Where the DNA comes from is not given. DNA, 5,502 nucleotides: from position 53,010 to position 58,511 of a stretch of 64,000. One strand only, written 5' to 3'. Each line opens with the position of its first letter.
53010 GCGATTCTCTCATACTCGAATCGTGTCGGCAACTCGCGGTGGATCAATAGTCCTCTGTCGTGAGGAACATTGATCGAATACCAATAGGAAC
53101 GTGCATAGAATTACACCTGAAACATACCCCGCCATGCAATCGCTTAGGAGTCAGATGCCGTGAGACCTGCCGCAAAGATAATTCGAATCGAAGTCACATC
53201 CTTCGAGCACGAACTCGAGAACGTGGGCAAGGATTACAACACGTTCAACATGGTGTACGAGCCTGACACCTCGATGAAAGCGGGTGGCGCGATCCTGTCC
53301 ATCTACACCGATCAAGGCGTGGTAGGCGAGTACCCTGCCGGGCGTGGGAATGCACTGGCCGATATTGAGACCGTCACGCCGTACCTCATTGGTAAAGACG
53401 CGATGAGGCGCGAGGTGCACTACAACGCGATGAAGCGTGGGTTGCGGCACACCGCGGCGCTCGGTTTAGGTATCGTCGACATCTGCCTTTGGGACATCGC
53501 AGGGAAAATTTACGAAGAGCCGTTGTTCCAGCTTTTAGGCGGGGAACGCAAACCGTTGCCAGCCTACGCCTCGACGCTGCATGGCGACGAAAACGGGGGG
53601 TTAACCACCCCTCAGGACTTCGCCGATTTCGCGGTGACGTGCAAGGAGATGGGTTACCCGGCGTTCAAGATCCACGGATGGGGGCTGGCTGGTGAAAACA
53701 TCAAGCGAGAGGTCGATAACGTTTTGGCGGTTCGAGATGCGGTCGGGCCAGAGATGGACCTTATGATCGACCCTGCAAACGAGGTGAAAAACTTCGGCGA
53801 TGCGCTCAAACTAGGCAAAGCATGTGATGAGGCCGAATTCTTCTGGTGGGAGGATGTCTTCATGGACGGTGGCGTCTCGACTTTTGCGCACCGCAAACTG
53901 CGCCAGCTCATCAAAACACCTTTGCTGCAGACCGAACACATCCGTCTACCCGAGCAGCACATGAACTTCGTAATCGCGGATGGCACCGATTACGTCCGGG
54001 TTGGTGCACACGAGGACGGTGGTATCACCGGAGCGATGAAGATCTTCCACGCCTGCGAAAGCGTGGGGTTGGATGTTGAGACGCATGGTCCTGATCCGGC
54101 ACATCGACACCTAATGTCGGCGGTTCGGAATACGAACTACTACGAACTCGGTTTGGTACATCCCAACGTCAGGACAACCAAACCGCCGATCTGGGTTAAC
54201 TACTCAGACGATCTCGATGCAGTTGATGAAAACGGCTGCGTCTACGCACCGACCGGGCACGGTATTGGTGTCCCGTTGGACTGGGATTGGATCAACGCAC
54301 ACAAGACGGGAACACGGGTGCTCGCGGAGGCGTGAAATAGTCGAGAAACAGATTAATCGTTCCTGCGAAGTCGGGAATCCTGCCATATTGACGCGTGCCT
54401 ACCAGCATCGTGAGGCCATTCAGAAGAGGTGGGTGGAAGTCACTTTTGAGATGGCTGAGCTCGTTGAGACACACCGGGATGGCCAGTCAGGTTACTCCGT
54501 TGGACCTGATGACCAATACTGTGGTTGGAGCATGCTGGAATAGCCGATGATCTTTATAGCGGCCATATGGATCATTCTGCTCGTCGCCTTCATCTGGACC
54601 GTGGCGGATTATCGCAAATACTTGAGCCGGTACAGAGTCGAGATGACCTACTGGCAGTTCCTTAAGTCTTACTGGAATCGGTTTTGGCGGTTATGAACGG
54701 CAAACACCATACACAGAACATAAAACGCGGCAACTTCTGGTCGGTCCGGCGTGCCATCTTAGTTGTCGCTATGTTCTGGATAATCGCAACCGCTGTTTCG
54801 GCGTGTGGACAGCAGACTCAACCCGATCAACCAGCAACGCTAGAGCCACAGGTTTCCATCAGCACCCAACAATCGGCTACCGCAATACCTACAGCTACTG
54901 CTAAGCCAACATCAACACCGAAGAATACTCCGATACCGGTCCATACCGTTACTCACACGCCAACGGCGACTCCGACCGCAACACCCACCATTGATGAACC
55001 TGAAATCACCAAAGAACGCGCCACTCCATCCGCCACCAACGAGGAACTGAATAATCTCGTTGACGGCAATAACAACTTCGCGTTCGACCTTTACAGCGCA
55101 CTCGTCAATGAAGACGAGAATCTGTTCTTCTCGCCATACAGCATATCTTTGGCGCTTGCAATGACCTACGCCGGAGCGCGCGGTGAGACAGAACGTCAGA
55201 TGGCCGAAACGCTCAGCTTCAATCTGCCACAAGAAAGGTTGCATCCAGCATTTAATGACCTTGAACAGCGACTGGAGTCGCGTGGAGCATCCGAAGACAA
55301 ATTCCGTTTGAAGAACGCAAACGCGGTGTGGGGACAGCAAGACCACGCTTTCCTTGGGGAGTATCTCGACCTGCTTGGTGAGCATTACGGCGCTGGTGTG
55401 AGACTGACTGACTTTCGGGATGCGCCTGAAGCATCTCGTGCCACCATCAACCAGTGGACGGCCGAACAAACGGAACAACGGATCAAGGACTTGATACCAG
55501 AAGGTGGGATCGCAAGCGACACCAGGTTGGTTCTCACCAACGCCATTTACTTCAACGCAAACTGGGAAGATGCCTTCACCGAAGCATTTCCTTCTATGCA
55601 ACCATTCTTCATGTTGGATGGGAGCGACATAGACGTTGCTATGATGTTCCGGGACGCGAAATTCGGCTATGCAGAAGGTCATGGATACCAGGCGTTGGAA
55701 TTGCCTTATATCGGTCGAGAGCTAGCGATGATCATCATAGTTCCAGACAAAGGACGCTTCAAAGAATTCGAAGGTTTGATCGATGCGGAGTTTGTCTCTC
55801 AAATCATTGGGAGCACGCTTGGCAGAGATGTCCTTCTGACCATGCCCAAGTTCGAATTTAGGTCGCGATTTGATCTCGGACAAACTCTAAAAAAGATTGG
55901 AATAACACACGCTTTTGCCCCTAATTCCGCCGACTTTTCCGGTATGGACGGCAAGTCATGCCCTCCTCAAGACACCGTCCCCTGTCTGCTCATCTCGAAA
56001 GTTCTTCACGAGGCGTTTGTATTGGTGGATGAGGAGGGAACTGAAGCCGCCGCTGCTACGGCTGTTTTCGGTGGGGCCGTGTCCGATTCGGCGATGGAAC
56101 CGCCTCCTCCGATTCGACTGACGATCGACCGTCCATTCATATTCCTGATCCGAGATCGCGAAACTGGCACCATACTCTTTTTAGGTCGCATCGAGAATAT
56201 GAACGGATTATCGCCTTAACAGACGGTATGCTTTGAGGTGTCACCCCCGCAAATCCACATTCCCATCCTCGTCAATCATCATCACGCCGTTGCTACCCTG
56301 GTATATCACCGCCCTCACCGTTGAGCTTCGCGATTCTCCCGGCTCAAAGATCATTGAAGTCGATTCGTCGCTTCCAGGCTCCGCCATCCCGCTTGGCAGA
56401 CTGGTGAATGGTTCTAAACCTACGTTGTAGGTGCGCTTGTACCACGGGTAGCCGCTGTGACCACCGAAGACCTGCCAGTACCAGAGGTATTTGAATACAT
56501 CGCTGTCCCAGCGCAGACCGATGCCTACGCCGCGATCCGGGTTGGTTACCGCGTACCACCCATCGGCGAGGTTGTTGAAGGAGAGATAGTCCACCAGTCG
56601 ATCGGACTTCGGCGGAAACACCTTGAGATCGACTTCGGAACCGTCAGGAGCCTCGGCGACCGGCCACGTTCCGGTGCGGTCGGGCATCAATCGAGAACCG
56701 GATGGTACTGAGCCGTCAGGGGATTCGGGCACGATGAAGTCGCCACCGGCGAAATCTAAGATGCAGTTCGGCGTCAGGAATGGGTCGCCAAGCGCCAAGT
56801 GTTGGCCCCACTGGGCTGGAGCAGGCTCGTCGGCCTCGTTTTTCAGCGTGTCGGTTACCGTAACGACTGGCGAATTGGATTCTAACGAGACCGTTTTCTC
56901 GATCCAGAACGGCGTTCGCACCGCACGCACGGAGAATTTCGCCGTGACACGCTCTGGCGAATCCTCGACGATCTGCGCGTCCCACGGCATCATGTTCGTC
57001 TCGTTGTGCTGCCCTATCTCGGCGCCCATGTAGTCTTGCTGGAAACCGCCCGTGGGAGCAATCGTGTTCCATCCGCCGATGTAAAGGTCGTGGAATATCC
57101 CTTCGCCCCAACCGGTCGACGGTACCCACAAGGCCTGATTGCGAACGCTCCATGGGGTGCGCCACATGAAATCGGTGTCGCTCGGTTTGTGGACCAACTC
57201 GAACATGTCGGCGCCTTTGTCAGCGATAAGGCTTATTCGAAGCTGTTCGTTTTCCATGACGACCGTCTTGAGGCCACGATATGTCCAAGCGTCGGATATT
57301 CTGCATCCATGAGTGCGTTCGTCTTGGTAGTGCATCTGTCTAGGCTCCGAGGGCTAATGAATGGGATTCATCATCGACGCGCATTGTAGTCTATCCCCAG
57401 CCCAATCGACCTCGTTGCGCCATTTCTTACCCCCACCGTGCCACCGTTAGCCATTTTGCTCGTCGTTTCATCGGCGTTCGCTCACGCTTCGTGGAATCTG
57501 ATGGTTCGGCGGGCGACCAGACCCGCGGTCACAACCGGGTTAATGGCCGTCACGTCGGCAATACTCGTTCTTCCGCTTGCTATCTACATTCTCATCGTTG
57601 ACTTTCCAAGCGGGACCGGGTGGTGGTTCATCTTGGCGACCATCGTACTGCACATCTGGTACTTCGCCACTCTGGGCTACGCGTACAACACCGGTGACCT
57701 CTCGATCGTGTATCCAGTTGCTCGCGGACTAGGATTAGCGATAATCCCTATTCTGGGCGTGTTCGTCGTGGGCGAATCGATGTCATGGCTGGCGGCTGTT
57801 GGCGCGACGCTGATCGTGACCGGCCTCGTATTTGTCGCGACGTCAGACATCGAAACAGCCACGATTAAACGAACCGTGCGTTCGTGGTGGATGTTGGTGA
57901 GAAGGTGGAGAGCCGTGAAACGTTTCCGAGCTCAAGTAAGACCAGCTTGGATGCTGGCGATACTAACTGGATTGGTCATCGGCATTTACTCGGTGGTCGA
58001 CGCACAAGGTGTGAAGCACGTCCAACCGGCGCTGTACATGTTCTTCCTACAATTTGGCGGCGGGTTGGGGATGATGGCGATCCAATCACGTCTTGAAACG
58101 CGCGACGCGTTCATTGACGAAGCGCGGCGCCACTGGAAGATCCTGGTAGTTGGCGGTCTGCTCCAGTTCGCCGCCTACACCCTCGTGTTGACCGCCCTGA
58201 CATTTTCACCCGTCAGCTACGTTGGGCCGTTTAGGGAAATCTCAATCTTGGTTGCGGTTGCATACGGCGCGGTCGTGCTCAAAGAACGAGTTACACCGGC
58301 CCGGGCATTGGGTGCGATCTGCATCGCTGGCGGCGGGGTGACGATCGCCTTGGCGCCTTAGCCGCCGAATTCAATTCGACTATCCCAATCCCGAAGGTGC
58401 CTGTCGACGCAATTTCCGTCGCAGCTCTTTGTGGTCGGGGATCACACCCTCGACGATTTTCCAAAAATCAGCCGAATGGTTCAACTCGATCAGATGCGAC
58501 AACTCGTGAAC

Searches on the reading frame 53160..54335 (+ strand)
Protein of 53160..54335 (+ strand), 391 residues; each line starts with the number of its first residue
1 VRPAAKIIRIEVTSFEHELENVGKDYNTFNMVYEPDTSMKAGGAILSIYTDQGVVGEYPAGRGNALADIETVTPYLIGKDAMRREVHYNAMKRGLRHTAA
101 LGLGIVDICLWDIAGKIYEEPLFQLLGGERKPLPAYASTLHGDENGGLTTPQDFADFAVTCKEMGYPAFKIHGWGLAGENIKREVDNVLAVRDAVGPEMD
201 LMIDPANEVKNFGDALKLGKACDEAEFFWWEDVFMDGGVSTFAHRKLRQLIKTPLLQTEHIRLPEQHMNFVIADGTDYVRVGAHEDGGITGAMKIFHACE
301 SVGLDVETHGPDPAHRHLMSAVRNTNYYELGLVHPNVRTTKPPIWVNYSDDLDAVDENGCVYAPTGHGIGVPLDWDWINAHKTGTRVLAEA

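Call 66: search_protein_families(library=ncbifam, proteins=[window:53160-54335:+], max_evalue=1e-8)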
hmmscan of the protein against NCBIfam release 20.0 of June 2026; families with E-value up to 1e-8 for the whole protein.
window:53160-54335:+ (391 aa): 9 families
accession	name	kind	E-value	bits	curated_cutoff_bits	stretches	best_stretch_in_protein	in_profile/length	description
NF040790.2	glucon_galact_dh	equivalog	3e-22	79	750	1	91-381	84-369/390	bifunctional D-gluconate/D-galactonate dehydratase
NF010624.0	PRK14017.1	equivalog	3.6e-21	75.7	311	1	45-379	17-358/382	galactonate dehydratase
NF043051.1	ManoateDhtManD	equivalog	8.3e-21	74.3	550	2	46-170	20-147/403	D-mannonate dehydratase ManD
NF011654.0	PRK15072.1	subfamily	4.5e-20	71.9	430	1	46-171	20-148/404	D-galactonate dehydratase family protein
NF047820.1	TalGalacDh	equivalog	1e-19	70.8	500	1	60-328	60-323/371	L-talarate/galactarate dehydratase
NF040866.1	AraD_Arch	equivalog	3.7e-19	68.9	650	1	89-309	90-301/372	arabinonate dehydratase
NF011968.0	PRK15440.1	equivalog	1e-15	57.6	393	1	102-375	125-385/395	L-rhamnonate dehydratase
NF043002.1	HProlDhtase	equivalog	1.1e-10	40.9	500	1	66-305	66-288/366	cis-3-hydroxy-L-proline dehydratase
TIGR02534.1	mucon_cyclo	subfamily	3.4e-10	39.5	334.95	1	72-380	70-364/368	muconate/chloromuconate family cycloisomerase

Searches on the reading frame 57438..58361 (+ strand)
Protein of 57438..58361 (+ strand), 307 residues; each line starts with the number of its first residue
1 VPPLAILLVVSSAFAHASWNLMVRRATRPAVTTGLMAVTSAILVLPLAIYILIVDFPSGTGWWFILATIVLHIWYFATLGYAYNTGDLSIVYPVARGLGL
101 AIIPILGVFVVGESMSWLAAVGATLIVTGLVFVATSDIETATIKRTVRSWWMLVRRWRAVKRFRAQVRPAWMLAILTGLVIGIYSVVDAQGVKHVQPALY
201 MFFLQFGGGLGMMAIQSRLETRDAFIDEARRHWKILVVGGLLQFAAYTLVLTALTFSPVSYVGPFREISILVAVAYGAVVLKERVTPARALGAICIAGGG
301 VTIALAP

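Call 66: search_protein_families(library=ncbifam, proteins=[window:57438-58361:+], max_evalue=1e-8)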
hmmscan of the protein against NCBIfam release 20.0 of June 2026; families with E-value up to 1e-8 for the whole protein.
window:57438-58361:+ (307 aa): 1 family
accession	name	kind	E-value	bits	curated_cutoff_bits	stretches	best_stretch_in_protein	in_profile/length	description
TIGR03340.1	phn_DUF6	hypoth_equivalog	2.7e-39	135.5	288.15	1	4-301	1-279/281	phosphonate utilization associated putative membrane protein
